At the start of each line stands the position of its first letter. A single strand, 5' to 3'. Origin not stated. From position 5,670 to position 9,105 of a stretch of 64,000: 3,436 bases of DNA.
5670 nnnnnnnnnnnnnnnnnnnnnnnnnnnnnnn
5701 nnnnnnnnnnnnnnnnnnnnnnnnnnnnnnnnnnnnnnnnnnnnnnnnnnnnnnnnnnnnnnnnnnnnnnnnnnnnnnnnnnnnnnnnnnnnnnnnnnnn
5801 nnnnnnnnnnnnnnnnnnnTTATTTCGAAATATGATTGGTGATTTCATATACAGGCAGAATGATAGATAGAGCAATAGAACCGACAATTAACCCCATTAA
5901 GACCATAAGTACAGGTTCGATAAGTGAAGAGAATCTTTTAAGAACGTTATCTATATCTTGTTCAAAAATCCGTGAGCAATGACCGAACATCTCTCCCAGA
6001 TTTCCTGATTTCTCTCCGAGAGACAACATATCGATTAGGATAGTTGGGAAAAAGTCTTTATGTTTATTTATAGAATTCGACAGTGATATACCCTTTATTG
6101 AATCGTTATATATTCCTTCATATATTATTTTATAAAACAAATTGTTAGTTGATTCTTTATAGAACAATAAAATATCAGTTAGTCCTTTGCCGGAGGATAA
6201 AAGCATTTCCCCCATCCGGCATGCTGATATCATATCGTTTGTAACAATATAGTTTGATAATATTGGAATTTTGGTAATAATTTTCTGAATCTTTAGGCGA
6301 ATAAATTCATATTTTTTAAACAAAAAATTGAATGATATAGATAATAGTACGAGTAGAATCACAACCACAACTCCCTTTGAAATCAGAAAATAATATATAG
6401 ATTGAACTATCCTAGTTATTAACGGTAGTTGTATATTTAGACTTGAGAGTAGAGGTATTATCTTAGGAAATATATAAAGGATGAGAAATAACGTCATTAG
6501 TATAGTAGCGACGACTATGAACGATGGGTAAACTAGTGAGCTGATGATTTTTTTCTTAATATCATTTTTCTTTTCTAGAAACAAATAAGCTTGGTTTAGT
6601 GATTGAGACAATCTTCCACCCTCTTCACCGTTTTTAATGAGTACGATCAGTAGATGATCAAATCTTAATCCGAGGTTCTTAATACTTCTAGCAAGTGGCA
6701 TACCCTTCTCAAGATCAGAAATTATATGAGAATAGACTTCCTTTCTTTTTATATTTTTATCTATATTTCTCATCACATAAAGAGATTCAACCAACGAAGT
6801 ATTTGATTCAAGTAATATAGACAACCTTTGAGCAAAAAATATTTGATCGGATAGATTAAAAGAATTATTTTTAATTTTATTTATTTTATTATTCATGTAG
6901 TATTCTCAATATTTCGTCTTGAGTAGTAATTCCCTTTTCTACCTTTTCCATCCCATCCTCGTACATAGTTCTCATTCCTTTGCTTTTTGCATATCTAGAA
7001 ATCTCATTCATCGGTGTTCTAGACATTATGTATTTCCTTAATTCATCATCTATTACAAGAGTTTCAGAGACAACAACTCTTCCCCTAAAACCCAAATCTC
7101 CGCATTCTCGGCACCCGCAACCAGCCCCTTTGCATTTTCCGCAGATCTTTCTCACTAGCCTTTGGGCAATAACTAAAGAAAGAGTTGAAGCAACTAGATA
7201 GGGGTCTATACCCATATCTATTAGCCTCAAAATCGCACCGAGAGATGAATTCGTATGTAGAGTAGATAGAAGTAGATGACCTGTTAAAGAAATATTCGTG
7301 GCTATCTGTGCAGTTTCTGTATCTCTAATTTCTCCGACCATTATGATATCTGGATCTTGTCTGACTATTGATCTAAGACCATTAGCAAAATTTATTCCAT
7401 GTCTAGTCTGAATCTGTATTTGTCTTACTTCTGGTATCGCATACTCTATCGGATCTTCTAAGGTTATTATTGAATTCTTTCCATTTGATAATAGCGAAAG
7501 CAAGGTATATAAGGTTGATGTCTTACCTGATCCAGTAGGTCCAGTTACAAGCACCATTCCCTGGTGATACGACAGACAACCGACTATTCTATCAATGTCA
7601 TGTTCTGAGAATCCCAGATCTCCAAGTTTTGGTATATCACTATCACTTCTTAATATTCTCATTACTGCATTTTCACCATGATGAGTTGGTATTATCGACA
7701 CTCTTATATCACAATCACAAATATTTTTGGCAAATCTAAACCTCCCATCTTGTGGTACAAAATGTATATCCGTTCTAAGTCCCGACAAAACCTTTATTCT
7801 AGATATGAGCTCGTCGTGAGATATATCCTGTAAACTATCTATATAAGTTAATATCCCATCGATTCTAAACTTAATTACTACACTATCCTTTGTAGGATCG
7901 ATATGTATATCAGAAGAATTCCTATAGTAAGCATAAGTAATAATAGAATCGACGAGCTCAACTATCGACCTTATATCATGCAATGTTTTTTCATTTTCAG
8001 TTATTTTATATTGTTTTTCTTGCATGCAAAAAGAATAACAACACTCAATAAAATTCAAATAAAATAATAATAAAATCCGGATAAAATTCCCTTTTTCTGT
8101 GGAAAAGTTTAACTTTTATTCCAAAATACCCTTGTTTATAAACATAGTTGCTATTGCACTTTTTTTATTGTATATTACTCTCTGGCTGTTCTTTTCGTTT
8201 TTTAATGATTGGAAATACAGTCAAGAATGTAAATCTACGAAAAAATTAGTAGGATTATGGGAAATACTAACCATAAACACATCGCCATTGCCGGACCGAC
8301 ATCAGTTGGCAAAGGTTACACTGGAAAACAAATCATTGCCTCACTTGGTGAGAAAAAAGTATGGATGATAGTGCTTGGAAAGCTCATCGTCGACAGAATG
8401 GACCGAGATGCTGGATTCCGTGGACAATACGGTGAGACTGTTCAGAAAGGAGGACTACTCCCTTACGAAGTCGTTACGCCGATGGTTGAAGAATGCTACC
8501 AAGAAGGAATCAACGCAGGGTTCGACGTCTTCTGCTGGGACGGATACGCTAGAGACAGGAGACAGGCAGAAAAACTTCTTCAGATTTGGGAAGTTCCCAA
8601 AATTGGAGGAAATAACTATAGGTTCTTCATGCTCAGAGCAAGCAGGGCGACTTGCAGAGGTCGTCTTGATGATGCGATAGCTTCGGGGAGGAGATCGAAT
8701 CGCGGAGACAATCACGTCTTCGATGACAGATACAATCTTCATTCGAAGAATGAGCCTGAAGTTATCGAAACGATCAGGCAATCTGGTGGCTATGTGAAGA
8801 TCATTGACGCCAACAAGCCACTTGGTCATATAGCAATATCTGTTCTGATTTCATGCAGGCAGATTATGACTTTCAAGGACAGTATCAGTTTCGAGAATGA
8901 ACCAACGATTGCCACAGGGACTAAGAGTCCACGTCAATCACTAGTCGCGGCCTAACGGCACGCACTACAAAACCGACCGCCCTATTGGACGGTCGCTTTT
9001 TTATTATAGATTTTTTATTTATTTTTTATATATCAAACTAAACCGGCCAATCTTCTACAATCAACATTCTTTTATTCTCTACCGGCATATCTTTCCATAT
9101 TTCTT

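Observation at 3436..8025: Type IV pilus locus with an unannotated 55-aa mini-prepilin and a 447-aa prepilin carrying beta-propeller-like repeats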

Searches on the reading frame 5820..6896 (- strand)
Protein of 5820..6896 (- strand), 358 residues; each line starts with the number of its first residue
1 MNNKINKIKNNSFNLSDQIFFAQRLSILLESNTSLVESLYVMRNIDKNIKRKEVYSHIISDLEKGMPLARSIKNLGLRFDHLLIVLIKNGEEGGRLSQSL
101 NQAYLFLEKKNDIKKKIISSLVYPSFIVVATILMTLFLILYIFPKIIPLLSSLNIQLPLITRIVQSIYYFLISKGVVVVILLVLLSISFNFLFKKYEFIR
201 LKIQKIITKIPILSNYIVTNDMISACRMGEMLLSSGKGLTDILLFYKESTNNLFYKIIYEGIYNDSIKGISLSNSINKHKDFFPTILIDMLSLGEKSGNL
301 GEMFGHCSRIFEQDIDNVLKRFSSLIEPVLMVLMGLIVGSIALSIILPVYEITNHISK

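Call 3: search_protein_families(library=pfam, proteins=[window:5820-6896:-], max_evalue=0.1)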
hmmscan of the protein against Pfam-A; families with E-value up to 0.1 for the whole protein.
window:5820-6896:- (358 aa): 2 families
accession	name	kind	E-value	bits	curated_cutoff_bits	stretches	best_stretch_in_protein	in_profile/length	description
PF00482.28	T2SSF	-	1.8e-41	141.4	25.2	2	21-144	1-125/125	Type II secretion system (T2SS), protein F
PF23858.1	DUF7220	-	0.081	13.7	28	0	321-356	4-39/70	Family of unknown function (DUF7220)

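Call 4: search_protein_families(library=ncbifam, proteins=[window:5820-6896:-], max_evalue=0.1)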
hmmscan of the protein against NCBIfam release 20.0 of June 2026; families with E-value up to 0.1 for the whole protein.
window:5820-6896:- (358 aa): 6 families
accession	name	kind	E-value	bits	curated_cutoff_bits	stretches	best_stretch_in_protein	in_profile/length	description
TIGR02120.1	GspF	equivalog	3e-62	211.1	424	1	8-356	55-401/401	type II secretion system inner membrane protein GspF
NF052607.1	T4PiliAsmPilCThrm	equivalog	3.4e-51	174.6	700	1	4-358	54-406/406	type IV pilus assembly protein PilC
NF007861.0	PRK10573.1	equivalog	1e-49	169.7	401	1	7-357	50-399/401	protein transport protein HofC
NF047826.1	T3SSXpsF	equivalog_domain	4.4e-41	141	650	1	8-356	58-404/405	type II secretion system protein XpsF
NF041012.2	T4P_ComGB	equivalog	3.4e-40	138.4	240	1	17-352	2-330/332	competence type IV pilus assembly protein ComGB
NF052606.1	T4PiliAsmPilCMyx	equivalog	2.5e-37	128.7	700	1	15-356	79-418/419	type IV pilus assembly protein PilC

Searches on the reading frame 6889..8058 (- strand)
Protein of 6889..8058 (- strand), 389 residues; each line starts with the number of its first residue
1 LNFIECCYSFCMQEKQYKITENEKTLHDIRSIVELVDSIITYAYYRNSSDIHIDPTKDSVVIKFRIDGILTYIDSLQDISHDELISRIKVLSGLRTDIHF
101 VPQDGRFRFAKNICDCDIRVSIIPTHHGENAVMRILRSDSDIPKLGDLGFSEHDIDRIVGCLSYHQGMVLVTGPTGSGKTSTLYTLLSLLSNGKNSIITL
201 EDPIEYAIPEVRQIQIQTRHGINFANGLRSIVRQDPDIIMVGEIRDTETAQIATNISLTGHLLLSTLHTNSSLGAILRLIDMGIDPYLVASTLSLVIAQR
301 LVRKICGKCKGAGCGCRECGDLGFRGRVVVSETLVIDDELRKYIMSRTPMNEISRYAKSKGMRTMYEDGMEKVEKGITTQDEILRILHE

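Call 3: search_protein_families(library=pfam, proteins=[window:6889-8058:-], max_evalue=0.1)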
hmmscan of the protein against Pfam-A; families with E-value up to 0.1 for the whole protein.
window:6889-8058:- (389 aa): 17 families
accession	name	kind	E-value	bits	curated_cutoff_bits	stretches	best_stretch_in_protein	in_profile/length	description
PF00437.27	T2SSE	-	3.5e-111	371.9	24.9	1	28-385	4-370/370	Type II/IV secretion system protein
PF13401.12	AAA_22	-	0.00016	22.4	27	1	165-200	4-39/130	AAA domain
PF06414.18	Zeta_toxin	-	0.0011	18.9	22.3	1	168-217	18-67/199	Zeta toxin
PF12775.13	AAA_7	-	0.0015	18.6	25.8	1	160-199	27-66/181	P-loop containing dynein motor region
PF13191.12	AAA_16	-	0.0017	19.3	32.6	1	165-193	23-51/167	AAA ATPase domain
PF20720.3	nSTAND3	-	0.0022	18.1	27.2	1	165-203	16-54/155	Novel STAND NTPase 3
PF13555.12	AAA_29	-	0.0055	16.9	27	1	166-193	22-49/61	P-loop containing region of AAA domain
PF00005.33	ABC_tran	-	0.0078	17.3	25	1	167-212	12-52/137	ABC transporter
PF13245.12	AAA_19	-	0.0091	16.6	25.1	1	165-198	10-45/134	AAA domain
PF13476.12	AAA_23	-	0.0096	17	27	1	165-192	18-45/201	AAA domain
PF25199.1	nSTAND_NTPase5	-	0.011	16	34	1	167-215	42-91/145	Novel STAND NTPase 5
PF13086.12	AAA_11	-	0.021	15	27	1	165-191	16-42/257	AAA domain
PF04851.21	ResIII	-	0.031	14.6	22.5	1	155-193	12-50/164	Type III restriction enzyme, res subunit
PF09439.16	SRPRB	-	0.038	13.8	25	0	166-188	3-25/178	Signal recognition particle receptor beta subunit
PF02492.25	cobW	-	0.04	14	20.7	1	169-198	3-32/180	CobW/HypB/UreG, nucleotide-binding domain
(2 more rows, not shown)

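Call 4: search_protein_families(library=ncbifam, proteins=[window:6889-8058:-], max_evalue=0.1)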
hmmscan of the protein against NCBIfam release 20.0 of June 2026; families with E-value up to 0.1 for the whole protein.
window:6889-8058:- (389 aa): 30 families (the best 25 are shown)
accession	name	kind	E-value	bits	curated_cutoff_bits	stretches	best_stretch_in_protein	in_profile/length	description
TIGR02533.1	type_II_gspE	equivalog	4.6e-132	441.1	630.25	2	15-310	92-387/486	type II secretion system ATPase GspE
TIGR02538.1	type_IV_pilB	equivalog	1e-115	387.5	675.65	2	20-310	169-460/564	type IV-A pilus assembly ATPase PilB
NF007755.0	PRK10436.1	equivalog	2e-109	366.4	617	2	15-311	68-364/465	type II secretion system protein GspE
NF053534.1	T4PilAsmATPsTfpB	equivalog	3e-106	356.1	850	2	20-311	189-481/584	type IV pilus assembly ATPase TfpB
NF041000.1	ATPase_ComGA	equivalog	1.4e-70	237.3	300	1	38-303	2-266/267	competence type IV pilus ATPase ComGA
TIGR01420.1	pilT_fam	subfamily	9.3e-52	176.3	319.1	1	37-384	3-335/343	PilT/PilU family type 4a pilus ATPase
TIGR02525.1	plasmid_TraJ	equivalog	2.6e-28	99.1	368.3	1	129-309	118-305/372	plasmid transfer ATPase TraJ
TIGR02524.1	dot_icm_DotB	equivalog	1.6e-24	86.8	463.3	1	79-378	48-345/358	Dot/Icm type IV secretion system ATPase DotB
NF058587.1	archaellum_moto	equivalog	6.7e-16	58.1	550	1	161-302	271-417/527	archaellum flagellar ATPase motor FlaI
TIGR03819.1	heli_sec_ATPase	hypoth_equivalog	6.2e-14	51.9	373.15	1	125-284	136-302/340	TadA family conjugal transfer-associated ATPase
TIGR02782.1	TrbB_P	equivalog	1.2e-13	51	304.55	1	154-280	125-253/303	P-type conjugative transfer ATPase TrbB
TIGR02788.1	VirB11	equivalog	6.5e-13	48.4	249.95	1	166-283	144-266/308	P-type DNA transfer ATPase VirB11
NF053672.1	bindosome_BasE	exception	3.2e-11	42.7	1000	1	169-281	273-390/512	bindosome assembly system ATPase subunit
NF010407.0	PRK13833.1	subfamily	1e-09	38.3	499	1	169-281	147-261/323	conjugal transfer protein TrbB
NF010469.0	PRK13894.1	subfamily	1.1e-09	38.1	508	1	157-279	141-264/320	conjugal transfer ATPase TrbB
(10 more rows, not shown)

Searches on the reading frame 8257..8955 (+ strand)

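Call 3: search_protein_families(library=pfam, proteins=[window:8257-8955:+], max_evalue=0.1)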
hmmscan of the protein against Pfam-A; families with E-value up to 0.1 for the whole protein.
window:8257-8955:+ (232 aa): 2 families
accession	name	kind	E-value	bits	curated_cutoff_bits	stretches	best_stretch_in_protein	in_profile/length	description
PF00406.28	ADK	-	8.5e-07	29.7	26.8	1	12-116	2-101/151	Adenylate kinase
PF01935.23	DUF87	-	0.088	13.3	23.2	0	7-40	24-58/220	Helicase HerA, central domain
